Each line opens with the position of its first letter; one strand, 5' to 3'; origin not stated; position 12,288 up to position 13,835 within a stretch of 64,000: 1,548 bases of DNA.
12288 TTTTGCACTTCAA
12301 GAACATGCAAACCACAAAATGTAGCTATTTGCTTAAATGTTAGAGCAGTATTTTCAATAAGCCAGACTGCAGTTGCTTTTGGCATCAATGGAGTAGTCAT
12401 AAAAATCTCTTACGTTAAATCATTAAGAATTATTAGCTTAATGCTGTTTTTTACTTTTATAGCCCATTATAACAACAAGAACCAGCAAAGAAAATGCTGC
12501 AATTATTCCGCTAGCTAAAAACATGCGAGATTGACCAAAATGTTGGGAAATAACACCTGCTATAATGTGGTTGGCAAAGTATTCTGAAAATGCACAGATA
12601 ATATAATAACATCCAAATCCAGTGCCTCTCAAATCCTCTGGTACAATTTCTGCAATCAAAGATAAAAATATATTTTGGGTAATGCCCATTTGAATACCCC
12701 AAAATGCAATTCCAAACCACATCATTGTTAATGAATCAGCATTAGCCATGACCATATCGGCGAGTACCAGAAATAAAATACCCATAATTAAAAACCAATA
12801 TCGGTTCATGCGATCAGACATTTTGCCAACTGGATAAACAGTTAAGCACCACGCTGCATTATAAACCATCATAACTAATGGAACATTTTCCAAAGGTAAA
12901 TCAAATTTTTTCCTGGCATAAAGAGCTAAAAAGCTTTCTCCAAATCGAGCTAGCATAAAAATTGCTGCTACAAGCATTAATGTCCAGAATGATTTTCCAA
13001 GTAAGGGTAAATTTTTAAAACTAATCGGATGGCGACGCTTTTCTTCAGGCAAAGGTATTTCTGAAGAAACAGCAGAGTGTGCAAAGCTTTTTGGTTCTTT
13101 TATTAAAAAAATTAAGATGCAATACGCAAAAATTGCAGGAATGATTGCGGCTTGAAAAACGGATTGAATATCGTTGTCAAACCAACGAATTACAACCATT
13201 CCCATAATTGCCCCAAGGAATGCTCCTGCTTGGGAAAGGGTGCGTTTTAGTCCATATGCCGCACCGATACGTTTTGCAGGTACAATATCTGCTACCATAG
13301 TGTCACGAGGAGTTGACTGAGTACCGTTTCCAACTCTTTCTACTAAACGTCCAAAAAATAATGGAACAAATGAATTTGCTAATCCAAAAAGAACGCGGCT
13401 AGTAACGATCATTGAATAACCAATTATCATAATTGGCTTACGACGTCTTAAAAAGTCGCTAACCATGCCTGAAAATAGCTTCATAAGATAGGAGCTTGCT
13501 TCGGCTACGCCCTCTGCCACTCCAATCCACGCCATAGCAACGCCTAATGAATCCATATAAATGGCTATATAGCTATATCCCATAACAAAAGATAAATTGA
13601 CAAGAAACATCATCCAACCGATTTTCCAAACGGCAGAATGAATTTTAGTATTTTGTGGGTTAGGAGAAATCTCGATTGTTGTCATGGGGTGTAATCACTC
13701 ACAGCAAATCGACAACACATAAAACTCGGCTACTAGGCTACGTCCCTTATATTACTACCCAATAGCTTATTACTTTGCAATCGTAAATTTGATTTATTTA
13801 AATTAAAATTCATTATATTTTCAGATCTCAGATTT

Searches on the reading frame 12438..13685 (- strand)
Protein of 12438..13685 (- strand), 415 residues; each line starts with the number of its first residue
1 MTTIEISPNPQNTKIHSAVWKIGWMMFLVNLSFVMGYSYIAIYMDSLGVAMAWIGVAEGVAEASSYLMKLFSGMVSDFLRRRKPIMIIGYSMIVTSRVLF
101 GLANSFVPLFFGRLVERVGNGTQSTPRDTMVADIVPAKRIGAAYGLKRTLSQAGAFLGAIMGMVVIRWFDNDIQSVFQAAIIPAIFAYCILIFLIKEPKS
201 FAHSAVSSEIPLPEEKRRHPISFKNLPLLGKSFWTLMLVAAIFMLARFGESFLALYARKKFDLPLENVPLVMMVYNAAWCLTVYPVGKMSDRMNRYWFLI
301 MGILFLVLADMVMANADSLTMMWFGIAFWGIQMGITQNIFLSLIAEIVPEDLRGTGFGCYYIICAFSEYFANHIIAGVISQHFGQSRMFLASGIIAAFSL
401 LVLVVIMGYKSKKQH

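Call 12: find_encoding_contigs(protein=window:12438-13685:-, flank=10000, max_places=1)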
Protein window:12438-13685:- (415 aa): 2 contigs read that carry it; 1 place shown.
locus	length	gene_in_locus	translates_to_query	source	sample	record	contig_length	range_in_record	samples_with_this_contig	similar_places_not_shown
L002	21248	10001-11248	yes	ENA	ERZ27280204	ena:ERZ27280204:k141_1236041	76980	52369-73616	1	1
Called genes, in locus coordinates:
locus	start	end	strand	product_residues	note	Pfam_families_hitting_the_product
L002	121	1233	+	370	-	PF00226:DnaJ, PF01556:DnaJ_C, PF00684:DnaJ_CXXCXGXG, PF27439:DnaJ_C_2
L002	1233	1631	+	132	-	PF00190:Cupin_1 (weak), PF12973:Cupin_7 (weak), PF14667:Polysacc_synt_C (faint), PF05899:Cupin_3 (weak), PF07883:Cupin_2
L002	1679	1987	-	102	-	-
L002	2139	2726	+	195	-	PF00717:Peptidase_S24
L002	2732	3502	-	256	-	PF13527:Acetyltransf_9 (weak), PF00583:Acetyltransf_1 (weak)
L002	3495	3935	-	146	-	PF03364:Polyketide_cyc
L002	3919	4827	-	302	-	PF16881:LIAS_N (weak), PF04055:Radical_SAM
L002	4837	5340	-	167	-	PF12100:DUF3576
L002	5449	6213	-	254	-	PF01513:NAD_kinase, PF20143:NAD_kinase_C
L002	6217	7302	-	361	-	PF00365:PFK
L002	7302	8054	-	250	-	PF04333:MlaA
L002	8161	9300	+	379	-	PF01743:PolyA_pol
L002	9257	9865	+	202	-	PF10090:HPTransfase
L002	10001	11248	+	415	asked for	PF00083:Sugar_tr (weak), PF07690:MFS_1, PF12832:MFS_1_like (weak), PF00083:Sugar_tr (weak)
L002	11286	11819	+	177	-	PF06242:TrcR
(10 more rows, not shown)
